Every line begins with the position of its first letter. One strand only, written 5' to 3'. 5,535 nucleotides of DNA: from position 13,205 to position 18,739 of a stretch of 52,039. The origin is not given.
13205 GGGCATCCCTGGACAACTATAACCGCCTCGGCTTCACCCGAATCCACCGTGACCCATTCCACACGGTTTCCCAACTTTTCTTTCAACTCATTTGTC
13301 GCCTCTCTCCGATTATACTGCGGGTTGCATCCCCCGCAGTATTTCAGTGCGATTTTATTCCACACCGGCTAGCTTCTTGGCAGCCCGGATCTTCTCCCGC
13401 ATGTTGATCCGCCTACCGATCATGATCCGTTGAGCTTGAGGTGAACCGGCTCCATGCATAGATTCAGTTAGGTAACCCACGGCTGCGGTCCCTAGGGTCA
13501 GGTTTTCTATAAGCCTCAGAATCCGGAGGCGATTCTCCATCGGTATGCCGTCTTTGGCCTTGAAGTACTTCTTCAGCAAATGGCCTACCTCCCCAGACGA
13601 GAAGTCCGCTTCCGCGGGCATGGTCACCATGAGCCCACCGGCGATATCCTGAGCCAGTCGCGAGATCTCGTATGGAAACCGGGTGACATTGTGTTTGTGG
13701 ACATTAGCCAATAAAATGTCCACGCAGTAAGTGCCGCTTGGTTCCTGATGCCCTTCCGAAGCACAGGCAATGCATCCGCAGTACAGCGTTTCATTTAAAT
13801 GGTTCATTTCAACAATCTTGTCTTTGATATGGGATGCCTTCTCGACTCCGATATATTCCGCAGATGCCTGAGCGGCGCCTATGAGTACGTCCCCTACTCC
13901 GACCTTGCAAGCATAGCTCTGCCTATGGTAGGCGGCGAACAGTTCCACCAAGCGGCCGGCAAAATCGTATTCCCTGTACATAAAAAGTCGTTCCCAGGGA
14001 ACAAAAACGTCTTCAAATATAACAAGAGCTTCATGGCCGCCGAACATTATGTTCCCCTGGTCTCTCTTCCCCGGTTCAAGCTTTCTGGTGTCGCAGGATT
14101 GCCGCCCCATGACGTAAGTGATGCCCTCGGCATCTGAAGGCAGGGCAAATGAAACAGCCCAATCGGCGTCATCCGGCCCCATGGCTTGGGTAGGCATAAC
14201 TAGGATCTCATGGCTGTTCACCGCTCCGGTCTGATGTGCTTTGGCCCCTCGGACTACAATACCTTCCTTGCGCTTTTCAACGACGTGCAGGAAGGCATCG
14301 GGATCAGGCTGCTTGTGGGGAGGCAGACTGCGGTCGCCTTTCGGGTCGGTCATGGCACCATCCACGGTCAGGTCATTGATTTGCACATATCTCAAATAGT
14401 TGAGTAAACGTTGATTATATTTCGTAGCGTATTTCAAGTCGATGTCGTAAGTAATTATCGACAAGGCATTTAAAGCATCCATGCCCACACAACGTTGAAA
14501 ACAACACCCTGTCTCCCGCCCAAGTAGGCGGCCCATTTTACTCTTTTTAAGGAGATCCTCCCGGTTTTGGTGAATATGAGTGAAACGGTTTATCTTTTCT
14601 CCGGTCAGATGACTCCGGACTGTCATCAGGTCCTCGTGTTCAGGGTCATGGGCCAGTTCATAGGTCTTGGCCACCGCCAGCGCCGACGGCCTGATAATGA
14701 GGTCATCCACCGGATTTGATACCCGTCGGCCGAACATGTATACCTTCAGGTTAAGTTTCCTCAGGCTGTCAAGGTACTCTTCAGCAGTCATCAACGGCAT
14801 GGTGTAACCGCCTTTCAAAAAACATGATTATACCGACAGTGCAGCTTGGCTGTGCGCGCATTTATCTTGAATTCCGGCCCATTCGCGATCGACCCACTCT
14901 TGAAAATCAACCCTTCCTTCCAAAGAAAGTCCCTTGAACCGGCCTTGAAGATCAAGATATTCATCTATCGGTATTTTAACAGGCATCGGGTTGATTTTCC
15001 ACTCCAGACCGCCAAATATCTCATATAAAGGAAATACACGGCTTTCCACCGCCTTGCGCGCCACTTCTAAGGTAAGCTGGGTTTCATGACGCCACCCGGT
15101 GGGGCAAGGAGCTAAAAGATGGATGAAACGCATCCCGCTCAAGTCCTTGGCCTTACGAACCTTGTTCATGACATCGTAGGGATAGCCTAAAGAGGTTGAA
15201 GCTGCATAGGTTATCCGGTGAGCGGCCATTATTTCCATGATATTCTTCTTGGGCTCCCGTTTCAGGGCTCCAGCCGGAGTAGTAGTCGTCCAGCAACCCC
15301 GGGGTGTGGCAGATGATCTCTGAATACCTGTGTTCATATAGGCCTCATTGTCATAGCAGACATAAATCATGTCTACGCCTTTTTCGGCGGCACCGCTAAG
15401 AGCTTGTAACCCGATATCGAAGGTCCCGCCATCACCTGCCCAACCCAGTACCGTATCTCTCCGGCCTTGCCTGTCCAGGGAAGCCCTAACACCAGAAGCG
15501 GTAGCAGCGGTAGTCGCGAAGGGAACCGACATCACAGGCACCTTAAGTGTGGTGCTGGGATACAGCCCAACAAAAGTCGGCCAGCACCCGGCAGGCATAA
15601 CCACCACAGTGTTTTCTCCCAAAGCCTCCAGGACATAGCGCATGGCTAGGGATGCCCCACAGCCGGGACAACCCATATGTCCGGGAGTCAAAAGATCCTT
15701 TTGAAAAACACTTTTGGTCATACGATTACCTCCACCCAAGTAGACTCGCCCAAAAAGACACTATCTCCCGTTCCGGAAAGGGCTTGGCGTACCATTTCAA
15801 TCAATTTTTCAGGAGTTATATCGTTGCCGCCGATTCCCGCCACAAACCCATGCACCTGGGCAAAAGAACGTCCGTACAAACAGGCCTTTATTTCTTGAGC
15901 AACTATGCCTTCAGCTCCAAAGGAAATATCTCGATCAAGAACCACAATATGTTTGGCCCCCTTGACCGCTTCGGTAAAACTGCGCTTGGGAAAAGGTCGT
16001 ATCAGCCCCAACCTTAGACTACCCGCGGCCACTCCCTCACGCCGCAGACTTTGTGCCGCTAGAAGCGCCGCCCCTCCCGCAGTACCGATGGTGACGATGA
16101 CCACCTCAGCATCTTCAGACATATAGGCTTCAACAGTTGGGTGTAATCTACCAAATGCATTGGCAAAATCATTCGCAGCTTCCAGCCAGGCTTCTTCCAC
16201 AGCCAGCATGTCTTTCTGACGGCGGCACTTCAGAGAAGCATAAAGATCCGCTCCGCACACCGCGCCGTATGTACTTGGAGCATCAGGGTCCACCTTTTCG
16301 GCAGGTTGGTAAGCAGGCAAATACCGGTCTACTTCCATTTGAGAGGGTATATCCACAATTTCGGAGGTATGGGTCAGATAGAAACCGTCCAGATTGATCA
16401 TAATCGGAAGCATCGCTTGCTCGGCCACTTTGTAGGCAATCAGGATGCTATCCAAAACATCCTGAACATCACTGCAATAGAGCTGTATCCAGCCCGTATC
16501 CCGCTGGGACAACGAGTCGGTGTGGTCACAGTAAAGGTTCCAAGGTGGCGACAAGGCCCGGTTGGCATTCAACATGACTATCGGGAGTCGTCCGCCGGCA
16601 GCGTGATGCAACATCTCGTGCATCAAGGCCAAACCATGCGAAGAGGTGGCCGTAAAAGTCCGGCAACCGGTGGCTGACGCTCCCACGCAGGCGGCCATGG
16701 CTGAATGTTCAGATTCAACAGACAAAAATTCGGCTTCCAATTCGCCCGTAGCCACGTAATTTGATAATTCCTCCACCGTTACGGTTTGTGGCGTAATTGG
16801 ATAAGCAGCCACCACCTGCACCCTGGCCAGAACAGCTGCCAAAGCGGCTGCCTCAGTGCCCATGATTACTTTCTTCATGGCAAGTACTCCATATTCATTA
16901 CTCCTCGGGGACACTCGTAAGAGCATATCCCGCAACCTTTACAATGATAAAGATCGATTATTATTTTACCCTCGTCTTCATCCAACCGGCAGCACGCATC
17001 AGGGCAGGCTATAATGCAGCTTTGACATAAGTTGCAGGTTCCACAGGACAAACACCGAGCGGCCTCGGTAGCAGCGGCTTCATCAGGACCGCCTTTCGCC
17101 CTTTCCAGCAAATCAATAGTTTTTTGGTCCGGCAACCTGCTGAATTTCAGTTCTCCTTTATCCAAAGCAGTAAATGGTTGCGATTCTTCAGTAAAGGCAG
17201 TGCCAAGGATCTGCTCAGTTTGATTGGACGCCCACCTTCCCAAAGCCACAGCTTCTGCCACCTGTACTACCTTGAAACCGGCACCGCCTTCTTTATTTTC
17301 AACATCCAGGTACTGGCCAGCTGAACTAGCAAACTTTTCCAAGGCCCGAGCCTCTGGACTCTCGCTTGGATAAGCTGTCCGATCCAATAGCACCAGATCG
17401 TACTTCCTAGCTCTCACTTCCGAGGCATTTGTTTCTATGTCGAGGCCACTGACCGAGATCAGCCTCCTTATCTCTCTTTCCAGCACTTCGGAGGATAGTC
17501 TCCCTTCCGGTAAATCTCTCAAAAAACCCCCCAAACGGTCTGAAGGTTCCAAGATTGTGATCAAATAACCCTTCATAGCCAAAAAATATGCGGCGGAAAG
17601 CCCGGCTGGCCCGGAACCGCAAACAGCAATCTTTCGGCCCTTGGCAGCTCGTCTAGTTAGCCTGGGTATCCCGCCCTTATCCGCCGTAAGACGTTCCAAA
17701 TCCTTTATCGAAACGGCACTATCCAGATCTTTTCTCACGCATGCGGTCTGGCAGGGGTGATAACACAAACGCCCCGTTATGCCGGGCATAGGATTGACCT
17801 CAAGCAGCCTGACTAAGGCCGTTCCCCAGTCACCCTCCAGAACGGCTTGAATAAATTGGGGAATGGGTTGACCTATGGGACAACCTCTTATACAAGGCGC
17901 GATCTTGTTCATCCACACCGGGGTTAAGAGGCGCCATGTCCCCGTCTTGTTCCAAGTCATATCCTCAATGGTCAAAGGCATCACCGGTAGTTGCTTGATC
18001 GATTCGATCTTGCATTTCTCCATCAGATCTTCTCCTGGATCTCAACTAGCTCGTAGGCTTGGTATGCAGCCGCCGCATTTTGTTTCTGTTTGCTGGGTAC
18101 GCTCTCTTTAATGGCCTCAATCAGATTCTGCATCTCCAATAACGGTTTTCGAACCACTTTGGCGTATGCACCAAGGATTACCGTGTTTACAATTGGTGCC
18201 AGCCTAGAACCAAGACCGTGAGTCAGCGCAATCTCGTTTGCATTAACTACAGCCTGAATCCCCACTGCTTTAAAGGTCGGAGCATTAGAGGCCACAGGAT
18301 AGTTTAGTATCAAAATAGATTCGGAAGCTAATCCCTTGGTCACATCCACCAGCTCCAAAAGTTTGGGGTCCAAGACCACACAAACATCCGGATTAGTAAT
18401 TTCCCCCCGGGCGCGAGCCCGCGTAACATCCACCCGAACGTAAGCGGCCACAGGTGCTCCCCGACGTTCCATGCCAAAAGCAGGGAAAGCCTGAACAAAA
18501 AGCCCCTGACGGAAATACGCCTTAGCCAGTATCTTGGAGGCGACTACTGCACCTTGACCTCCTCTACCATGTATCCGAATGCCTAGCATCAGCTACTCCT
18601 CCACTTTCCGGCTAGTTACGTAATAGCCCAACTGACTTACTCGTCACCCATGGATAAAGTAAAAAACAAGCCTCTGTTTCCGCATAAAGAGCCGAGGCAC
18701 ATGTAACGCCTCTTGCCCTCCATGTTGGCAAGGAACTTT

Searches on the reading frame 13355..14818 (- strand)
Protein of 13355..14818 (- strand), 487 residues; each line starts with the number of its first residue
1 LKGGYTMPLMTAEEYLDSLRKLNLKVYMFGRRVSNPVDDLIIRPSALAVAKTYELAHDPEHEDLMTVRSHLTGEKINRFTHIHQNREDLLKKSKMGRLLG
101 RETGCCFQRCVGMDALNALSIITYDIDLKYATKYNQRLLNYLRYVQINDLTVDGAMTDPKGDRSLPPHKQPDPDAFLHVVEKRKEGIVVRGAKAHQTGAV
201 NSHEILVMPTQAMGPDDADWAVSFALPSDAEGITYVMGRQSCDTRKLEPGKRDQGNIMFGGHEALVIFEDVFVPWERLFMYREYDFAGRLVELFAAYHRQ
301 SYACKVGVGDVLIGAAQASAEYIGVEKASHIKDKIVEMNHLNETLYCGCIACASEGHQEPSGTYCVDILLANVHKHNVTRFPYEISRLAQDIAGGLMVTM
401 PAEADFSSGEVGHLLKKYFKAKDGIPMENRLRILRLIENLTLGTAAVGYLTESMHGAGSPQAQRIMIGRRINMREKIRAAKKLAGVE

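Call 3: search_protein_families(library=pfam, proteins=[window:13355-14818:-], max_evalue=0.01)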
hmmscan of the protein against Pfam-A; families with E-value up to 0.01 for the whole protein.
window:13355-14818:- (487 aa): 2 families
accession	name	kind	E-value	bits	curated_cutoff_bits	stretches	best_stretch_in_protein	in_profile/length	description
PF11794.13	HpaB_N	-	8.4e-103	344.1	35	1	11-280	1-270/270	4-hydroxyphenylacetate 3-hydroxylase N terminal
PF03241.18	HpaB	-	2.4e-69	233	25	1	287-485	1-202/202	4-hydroxyphenylacetate 3-hydroxylase C terminal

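Call 7: search_protein_families(library=ncbifam, proteins=[window:13355-14818:-], max_evalue=0.001)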
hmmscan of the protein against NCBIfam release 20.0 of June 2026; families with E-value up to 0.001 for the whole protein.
window:13355-14818:- (487 aa): 2 families
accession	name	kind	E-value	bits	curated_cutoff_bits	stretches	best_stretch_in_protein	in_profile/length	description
TIGR02309.1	HpaB-1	equivalog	9.2e-52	176.7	480.2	1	11-444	3-434/477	4-hydroxyphenylacetate 3-monooxygenase, oxygenase component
TIGR02310.1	HpaB-2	equivalog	5.5e-27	94.6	885.2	1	10-439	13-443/519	4-hydroxyphenylacetate 3-monooxygenase, oxygenase component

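Call 88: search_solved_structures(query=window:13355-14818:-, max_evalue=0.00001)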
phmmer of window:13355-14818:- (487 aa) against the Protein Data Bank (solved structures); distinct sequences matched with E-value up to 0.00001: 15.
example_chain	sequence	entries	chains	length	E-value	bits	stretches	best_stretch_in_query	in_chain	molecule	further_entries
1u8v_A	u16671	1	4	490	7.5e-198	661.5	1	9-486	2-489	Gamma-aminobutyrate metabolism dehydratase/isomerase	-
6vjr_A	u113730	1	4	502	5.7e-182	609.2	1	11-486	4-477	Vinylacetyl-CoA Delta-isomerase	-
2yyg_A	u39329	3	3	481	4.3e-41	144.7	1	11-444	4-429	4-hydroxyphenylacetate-3-hydroxylase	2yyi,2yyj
2yyk_A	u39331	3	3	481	1.4e-40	143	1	11-443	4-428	4-hydroxyphenylacetate-3-hydroxylase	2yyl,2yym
9lft_A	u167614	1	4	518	8.2e-37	130.6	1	5-444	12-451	4-Hydroxyphenylacetate-3-monooxygenase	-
6b1b_A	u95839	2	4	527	1.9e-25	93.1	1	9-439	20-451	4-hydroxyphenylacetate 3-monooxygenase, oxygenase subunit | 4-hydroxyphenylacetate 3-monooxygenase oxygenase component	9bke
6qyh_A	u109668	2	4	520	3e-25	92.4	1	9-439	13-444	4-hydroxyphenylacetate 3-monooxygenase oxygenase component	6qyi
6eb0_A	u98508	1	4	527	3.1e-25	92.4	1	9-439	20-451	4-hydroxyphenylacetate 3-monooxygenase, oxygenase subunit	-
4oo2_A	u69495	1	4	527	1.4e-23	87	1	6-438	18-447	Chlorophenol-4-monooxygenase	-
6jhm_A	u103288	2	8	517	1.3e-22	83.8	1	10-443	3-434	Chlorophenol monooxygenase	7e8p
7e8q_A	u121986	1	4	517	1.5e-22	83.5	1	10-442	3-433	Chlorophenol monooxygenase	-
4g5e_A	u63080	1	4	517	8.2e-21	77.8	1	10-443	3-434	2,4,6-Trichlorophenol 4-monooxygenase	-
3hwc_A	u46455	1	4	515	1.8e-19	73.4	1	10-443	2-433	Chlorophenol-4-monooxygenase component 2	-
7dbw_C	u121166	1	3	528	3.3e-15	59.3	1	149-439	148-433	4-hydroxyphenylacetate 3-hydroxylase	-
9j9j_A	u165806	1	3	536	3.4e-15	59.3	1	149-439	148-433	4-nitrophenol 4-monooxygenase/4-nitrocatechol 2-monooxygenase, oxygenase component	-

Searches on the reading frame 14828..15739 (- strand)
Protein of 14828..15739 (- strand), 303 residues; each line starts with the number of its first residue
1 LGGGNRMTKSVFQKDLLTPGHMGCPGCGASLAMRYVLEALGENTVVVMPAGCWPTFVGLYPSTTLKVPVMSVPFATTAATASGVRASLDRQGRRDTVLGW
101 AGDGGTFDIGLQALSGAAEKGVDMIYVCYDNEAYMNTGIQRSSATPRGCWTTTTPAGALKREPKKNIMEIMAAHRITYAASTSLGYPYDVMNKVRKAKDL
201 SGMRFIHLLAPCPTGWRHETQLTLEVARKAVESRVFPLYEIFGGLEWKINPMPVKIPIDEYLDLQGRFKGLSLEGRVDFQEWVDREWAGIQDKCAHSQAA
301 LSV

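Call 3: search_protein_families(library=pfam, proteins=[window:14828-15739:-], max_evalue=0.01)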
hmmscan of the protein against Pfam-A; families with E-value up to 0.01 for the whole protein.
window:14828-15739:- (303 aa): 1 family
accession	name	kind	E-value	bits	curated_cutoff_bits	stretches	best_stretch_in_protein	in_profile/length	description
PF02775.26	TPP_enzyme_C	-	1e-16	61.5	21.9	1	69-207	25-150/151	Thiamine pyrophosphate enzyme, C-terminal TPP binding domain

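Call 51: search_protein_families(library=ncbifam, proteins=[window:14828-15739:-], max_evalue=1e-10)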
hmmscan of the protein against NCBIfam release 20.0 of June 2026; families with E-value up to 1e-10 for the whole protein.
window:14828-15739:- (303 aa): 6 families
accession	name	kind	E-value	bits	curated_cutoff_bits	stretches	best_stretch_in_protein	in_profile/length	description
NF008818.0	PRK11864.1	subfamily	9.4e-112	373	405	1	10-292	7-294/300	3-methyl-2-oxobutanoate dehydrogenase subunit beta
NF008819.1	PRK11865.1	equivalog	7.1e-102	340.7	405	1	8-291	5-297/300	pyruvate synthase subunit PorB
NF045766.1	PhenlGlyoxDHPadI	equivalog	4.7e-70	236.6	700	1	13-292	148-435/443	NADH-dependent phenylglyoxylate dehydrogenase subunit beta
NF045792.1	OxalOxredbeta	equivalog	4.8e-67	226.2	590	1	9-288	9-301/311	oxalate oxidoreductase subunit beta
NF008820.0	PRK11866.1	equivalog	2.6e-17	63.1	402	1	23-215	17-204/287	2-oxoacid ferredoxin oxidoreductase subunit beta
TIGR02176.1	pyruv_ox_red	equivalog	7.4e-15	53.9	911.35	1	101-272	960-1137/1167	pyruvate:ferredoxin (flavodoxin) oxidoreductase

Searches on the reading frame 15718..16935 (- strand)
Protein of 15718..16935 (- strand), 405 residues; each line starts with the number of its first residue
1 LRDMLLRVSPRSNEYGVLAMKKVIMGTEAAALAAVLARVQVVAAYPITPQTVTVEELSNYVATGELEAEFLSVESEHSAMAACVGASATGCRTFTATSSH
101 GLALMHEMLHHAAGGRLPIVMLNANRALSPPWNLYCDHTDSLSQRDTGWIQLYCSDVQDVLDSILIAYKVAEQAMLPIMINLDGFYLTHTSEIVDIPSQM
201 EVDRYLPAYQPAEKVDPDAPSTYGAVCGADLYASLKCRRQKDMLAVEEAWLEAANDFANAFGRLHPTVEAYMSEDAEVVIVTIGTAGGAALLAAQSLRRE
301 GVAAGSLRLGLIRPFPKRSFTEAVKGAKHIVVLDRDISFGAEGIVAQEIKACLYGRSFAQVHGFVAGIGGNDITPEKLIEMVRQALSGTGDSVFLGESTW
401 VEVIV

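Call 5: search_protein_families(library=pfam, proteins=[window:15718-16935:-], max_evalue=0.0001)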
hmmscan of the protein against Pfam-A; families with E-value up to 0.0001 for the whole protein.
window:15718-16935:- (405 aa): 3 families
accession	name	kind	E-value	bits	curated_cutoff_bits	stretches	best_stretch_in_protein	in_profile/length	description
PF01855.24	POR_N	-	1.2e-68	231.8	27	1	33-249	2-225/231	Pyruvate flavodoxin/ferredoxin oxidoreductase, thiamine diP-bdg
PF17147.9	PFOR_II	-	7.2e-26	91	27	1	276-377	1-101/102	Pyruvate:ferredoxin oxidoreductase core domain II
PF02780.25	Transketolase_C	-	6.5e-08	33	25.9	1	273-377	7-107/124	Transketolase, C-terminal domain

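Call 51: search_protein_families(library=ncbifam, proteins=[window:15718-16935:-], max_evalue=1e-10)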
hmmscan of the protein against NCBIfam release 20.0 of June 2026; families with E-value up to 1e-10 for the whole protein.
window:15718-16935:- (405 aa): 13 families
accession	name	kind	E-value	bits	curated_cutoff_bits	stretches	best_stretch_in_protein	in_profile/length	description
NF040682.1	PorA_Arch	equivalog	2.5e-133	444.7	550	1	21-389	3-375/387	pyruvate synthase subunit PorA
NF006233.0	PRK08367.1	equivalog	1.1e-108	363.7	625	1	19-386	2-373/394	pyruvate ferredoxin oxidoreductase subunit alpha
NF006232.0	PRK08366.1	equivalog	2.5e-106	355.6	646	1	19-378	5-367/394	2-ketoisovalerate ferredoxin oxidoreductase subunit alpha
NF007201.0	PRK09622.1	equivalog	1.4e-90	304.1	590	1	21-384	10-377/405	2-oxoacid:ferredoxin oxidoreductase subunit alpha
NF045764.1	PhenlGlyoxDHPadG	equivalog_domain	3e-80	269.7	700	1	23-388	4-382/398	NADH-dependent phenylglyoxylate dehydrogenase subunit alpha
NF045791.1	OxalOxredalpha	equivalog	1.6e-76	258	500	1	19-384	2-374/395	oxalate oxidoreductase subunit alpha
NF006412.0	PRK08659.1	equivalog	2.9e-43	148.5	411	2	21-204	5-191/378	2-oxoacid:acceptor oxidoreductase subunit alpha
TIGR02176.1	pyruv_ox_red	equivalog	4.7e-41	140.7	911.35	1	23-379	3-372/1167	pyruvate:ferredoxin (flavodoxin) oxidoreductase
NF005507.0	PRK07119.1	subfamily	2.3e-38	132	399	1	21-386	4-349/352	3-methyl-2-oxobutanoate dehydrogenase subunit VorB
TIGR03710.1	OAFO_sf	subfamily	7.5e-34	117.2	482.75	1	22-127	194-297/561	2-oxoacid:acceptor oxidoreductase subunit alpha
NF041170.1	Oxoac_fdxalpha_Archa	equivalog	2.7e-23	82.2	800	1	22-123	236-346/636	2-oxoacid:ferredoxin oxidoreductase subunit alpha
NF007206.0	PRK09627.1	equivalog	4.5e-23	81.8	579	1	24-204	5-189/375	2-oxoglutarate synthase subunit alpha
TIGR03336.1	IOR_alpha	equivalog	5.2e-14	51.5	650.9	0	20-201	1-179/595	indolepyruvate ferredoxin oxidoreductase subunit alpha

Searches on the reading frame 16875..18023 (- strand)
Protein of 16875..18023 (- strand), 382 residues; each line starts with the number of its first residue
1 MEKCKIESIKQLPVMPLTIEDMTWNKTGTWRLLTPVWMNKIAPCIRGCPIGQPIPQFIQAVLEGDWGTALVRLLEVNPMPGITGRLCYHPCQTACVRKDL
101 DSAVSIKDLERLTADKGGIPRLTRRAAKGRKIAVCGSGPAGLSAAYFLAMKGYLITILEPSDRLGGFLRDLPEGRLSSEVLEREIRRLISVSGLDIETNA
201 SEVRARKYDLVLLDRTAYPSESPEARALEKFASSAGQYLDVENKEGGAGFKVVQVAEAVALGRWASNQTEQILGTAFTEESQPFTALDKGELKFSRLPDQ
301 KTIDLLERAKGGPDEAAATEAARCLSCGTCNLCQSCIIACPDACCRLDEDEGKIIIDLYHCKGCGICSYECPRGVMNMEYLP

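Call 5: search_protein_families(library=pfam, proteins=[window:16875-18023:-], max_evalue=0.0001)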
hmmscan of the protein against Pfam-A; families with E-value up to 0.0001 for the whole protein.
window:16875-18023:- (382 aa): 2 families
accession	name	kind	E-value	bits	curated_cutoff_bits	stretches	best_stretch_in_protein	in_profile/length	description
PF14691.11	Fer4_20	-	2e-16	60.3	25.8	1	42-116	30-107/113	Dihydroprymidine dehydrogenase domain II, 4Fe-4S cluster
PF13450.12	NAD_binding_8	-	4.1e-07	30.6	21.9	1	135-166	2-33/68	NAD(P)-binding Rossmann-like domain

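Call 7: search_protein_families(library=ncbifam, proteins=[window:16875-18023:-], max_evalue=0.001)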
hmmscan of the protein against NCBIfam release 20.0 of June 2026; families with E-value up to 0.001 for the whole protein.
window:16875-18023:- (382 aa): 41 families (the best 25 are shown)
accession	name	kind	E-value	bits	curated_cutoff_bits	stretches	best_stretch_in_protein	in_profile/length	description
NF009410.0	PRK12771.1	subfamily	1.1e-64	219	516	2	15-199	21-208/566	NAD(P)-binding protein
NF045663.1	diclust_near_Sec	equivalog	2.8e-43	148.1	530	1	39-340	15-318/759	pyridine nucleotide-disulfide oxidoreductase/dicluster-binding protein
TIGR03315.1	Se_ygfK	equivalog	9.1e-41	139.2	835.3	1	35-202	438-610/1012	putative selenate reductase subunit YgfK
NF009454.0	PRK12814.1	equivalog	3.9e-36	124.6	916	1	40-198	100-262/657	putative NADPH-dependent glutamate synthase small subunit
NF010590.0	PRK13984.1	equivalog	3.9e-36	124.4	946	1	44-201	198-360/611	putative oxidoreductase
TIGR01317.1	GOGAT_sm_gam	subfamily_domain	1.9e-34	119.4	447.7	1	44-200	52-214/485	glutamate synthase small subunit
TIGR01316.1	gltA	equivalog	2.8e-31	108.8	471.75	1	40-196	34-200/449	NADPH-dependent glutamate synthase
NF009414.0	PRK12778.1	equivalog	2.3e-30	105.5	1103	1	42-199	337-501/752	bifunctional dihydroorotate dehydrogenase B NAD binding subunit/NADPH-dependent glutamate synthase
NF009413.0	PRK12775.1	equivalog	1.2e-23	82.9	1895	1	43-200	340-501/1006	putative trifunctional 2-polyprenylphenol hydroxylase/glutamate synthase subunit beta/ferritin domain-containing protein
NF009451.0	PRK12809.1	equivalog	1.6e-19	69.6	1154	1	36-201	211-382/639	formate-dependent uric acid utilization protein YgfT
TIGR01318.1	gltD_gamma_fam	subfamily_domain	2.8e-19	69.1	482.95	1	43-200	49-212/467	glutamate synthase, small subunit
NF009408.0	PRK12769.1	equivalog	3.1e-19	68.6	1003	1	44-200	236-398/659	formate-dependent uric acid utilization protein AegA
NF009415.0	PRK12779.1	equivalog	3.2e-18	65.1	1519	1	45-191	211-369/944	putative bifunctional glutamate synthase subunit beta/2-polyprenylphenol hydroxylase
NF045790.1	OxalOxreddelta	equivalog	7e-10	38.6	230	1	295-377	227-307/316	oxalate oxidoreductase subunit delta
TIGR02179.1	PorD_KorD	subfamily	8.9e-09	35.3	60.05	1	329-378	26-74/78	2-oxoacid:acceptor oxidoreductase, delta subunit, pyruvate/2-ketoisovalerate family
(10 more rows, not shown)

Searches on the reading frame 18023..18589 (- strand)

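Call 5: search_protein_families(library=pfam, proteins=[window:18023-18589:-], max_evalue=0.0001)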
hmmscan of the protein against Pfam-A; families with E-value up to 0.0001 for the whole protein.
window:18023-18589:- (188 aa): 1 family
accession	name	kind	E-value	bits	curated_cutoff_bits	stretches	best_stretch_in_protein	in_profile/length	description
PF01558.24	POR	-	3e-34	119.1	27.4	1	10-180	1-173/173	Pyruvate ferredoxin/flavodoxin oxidoreductase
